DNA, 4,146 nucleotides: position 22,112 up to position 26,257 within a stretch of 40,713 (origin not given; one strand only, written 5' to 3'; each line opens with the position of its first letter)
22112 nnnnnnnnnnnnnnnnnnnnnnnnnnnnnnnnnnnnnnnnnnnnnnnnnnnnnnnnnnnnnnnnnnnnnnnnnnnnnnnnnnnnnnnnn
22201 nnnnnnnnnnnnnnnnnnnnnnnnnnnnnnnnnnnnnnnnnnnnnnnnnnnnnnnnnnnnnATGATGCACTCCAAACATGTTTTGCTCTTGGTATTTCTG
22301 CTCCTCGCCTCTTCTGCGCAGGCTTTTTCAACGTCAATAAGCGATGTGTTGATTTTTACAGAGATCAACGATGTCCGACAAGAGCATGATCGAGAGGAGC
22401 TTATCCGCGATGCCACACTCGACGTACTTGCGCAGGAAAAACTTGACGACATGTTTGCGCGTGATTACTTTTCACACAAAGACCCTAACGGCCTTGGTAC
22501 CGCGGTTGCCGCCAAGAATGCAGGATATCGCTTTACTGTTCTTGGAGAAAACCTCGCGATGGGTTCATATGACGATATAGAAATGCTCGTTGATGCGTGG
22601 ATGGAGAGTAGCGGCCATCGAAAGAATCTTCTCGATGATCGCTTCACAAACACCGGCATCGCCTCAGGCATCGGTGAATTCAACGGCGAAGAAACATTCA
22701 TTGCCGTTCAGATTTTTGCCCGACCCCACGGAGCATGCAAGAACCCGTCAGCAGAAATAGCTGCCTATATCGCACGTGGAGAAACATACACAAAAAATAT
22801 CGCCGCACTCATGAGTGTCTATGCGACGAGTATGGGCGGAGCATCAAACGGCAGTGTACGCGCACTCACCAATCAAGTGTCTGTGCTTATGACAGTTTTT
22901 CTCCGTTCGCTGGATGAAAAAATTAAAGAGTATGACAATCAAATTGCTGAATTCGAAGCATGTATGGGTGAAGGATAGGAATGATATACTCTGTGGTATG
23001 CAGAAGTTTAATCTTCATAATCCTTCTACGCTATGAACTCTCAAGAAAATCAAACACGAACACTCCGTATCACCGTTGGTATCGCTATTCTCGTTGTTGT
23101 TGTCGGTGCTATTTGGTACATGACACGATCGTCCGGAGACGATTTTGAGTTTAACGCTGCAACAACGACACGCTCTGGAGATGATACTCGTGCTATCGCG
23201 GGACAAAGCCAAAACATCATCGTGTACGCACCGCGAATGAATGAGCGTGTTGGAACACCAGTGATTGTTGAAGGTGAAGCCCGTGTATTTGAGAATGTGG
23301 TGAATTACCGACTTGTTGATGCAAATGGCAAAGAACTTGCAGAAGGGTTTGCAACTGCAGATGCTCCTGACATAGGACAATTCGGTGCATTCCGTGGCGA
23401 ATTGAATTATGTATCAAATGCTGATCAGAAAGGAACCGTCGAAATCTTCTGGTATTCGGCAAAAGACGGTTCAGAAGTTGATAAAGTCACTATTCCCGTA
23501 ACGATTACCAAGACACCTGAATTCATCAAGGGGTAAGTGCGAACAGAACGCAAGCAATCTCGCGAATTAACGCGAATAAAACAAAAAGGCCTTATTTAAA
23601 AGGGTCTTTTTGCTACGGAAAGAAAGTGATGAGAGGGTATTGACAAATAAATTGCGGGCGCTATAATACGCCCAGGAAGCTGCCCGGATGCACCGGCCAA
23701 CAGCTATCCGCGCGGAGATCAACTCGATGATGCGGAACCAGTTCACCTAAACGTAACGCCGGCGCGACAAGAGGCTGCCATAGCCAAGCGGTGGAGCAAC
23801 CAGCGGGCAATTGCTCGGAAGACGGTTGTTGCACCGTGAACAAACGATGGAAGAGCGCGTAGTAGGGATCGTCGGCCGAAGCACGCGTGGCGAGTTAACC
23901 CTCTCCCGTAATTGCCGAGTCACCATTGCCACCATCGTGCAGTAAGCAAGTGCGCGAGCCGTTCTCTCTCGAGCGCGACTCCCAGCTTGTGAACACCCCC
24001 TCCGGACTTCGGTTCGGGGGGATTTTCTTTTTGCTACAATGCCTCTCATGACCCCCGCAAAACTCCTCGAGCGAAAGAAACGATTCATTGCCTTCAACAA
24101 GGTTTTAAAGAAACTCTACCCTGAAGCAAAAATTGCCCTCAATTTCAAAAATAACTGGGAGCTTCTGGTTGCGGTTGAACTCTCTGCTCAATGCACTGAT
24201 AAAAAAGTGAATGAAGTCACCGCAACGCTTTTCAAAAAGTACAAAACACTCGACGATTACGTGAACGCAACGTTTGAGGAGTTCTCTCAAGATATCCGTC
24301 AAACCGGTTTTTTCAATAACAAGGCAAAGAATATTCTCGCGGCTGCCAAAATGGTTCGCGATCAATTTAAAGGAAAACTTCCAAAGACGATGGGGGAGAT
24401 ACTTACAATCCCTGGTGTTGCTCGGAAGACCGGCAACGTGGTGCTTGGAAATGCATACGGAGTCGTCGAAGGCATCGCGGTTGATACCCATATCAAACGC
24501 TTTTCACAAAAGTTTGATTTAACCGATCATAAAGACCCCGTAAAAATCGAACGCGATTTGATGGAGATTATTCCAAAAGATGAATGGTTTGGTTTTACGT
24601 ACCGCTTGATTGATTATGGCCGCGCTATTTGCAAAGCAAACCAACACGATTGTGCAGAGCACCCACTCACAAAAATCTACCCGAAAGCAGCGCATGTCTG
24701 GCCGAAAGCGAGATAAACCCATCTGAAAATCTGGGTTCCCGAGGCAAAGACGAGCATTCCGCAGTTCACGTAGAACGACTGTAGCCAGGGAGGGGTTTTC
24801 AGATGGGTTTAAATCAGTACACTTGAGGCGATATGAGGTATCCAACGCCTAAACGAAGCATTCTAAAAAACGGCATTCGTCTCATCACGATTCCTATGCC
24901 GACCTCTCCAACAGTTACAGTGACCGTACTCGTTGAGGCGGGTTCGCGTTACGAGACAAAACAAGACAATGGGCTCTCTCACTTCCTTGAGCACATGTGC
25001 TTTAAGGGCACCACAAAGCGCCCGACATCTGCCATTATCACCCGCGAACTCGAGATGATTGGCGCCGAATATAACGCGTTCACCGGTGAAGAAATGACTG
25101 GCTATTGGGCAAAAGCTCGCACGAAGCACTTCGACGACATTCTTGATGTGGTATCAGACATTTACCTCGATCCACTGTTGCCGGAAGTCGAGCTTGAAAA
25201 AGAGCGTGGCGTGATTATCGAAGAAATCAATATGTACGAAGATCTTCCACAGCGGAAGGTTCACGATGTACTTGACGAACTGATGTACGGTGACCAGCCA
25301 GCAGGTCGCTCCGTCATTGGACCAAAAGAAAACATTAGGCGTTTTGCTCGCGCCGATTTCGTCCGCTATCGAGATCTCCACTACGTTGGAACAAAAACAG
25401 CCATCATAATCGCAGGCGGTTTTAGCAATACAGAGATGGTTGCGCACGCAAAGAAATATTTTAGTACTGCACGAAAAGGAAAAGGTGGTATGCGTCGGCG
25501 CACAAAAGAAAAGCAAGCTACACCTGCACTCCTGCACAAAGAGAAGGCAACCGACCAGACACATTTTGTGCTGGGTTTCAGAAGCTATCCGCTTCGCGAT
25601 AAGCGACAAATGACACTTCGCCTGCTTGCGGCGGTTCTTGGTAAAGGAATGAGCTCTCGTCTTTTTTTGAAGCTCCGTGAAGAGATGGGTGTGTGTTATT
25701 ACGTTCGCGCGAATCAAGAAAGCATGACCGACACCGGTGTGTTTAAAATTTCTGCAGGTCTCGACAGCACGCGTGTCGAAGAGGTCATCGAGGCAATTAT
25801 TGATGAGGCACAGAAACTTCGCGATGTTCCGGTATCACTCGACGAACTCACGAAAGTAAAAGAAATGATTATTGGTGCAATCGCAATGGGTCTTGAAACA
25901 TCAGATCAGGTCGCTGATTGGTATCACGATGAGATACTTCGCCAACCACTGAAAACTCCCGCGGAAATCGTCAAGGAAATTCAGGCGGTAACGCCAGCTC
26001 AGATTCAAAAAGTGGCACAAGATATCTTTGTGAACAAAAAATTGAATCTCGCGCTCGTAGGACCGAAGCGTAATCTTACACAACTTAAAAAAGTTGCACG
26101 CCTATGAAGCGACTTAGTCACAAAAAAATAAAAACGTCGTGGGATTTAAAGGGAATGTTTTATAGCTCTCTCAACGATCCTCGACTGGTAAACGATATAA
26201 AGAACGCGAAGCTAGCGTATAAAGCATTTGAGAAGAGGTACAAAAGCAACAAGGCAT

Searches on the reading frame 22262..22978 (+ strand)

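Call 47: search_protein_families(library=pfam, proteins=[window:22262-22978:+], max_evalue=0.00001)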
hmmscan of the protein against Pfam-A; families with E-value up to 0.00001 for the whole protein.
window:22262-22978:+ (238 aa): 1 family
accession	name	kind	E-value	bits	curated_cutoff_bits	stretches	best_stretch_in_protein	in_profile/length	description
PF00188.32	CAP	-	2.3e-15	57.9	21.1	1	34-151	3-116/117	Cysteine-rich secretory protein family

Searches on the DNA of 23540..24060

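Call 58: search_rna_families(source=window, start=23540, end=24060, threshold=evalue, max_evalue=10, show_alignments=2)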
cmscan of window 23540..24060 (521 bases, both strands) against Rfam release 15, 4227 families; matches with E-value up to 10: 5.
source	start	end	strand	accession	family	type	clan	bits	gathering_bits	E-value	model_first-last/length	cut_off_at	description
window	23575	23614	-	RF04344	Plastid-psbA-3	Cis-reg;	CL00153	16.5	48.4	3.8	1-57/57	no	Plastid-psbA-3 3UTR RNA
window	23559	23592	+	RF01100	PK-BYV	Cis-reg;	-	16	50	0.99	1-40/40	no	3'-terminal pseudoknot in BYV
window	23622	23713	-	RF01089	PK-repBA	Cis-reg;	-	13.2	45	3.3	1-124/124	no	Pseudoknot of the regulatory region of the repBA gene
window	24000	24050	+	RF02401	ClpQY_promoter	Cis-reg;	-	12.7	42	3.2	1-57/57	no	ClpQY promoter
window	23991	24027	+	RF00729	mir-278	Gene; miRNA;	-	12.5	55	7.7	14-62/75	no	mir-278 microRNA precursor family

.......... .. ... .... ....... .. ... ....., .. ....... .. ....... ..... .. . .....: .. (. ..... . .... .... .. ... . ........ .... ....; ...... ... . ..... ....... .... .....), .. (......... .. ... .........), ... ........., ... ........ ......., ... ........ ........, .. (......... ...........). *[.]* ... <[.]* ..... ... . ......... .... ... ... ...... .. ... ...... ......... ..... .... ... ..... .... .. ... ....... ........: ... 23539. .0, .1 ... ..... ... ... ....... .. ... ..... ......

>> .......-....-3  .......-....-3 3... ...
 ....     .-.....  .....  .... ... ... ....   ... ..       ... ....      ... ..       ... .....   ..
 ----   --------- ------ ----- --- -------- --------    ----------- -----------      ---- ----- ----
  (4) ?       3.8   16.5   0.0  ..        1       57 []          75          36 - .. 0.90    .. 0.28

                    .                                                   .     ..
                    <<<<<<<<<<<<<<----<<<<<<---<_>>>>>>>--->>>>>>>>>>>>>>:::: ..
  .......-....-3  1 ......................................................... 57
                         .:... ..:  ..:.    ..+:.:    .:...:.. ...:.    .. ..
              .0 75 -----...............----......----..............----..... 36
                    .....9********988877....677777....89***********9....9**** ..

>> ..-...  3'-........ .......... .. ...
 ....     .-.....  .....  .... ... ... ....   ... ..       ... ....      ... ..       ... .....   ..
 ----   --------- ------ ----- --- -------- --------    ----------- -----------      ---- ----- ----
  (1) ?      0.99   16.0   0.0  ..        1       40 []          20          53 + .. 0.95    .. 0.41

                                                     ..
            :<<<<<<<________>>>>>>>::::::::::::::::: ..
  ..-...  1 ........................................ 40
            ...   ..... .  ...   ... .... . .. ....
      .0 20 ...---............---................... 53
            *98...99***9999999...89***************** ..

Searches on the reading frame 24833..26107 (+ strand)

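Call 47: search_protein_families(library=pfam, proteins=[window:24833-26107:+], max_evalue=0.00001)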
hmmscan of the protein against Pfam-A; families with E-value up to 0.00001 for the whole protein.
window:24833-26107:+ (424 aa): 2 families
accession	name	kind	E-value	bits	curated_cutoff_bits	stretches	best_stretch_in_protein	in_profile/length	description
PF00675.25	Peptidase_M16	-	1.5e-39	135.7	22.3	1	19-165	4-149/149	Insulinase (Peptidase family M16)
PF05193.26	Peptidase_M16_C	-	2.3e-31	109.5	23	1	172-344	3-179/181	Peptidase M16 inactive domain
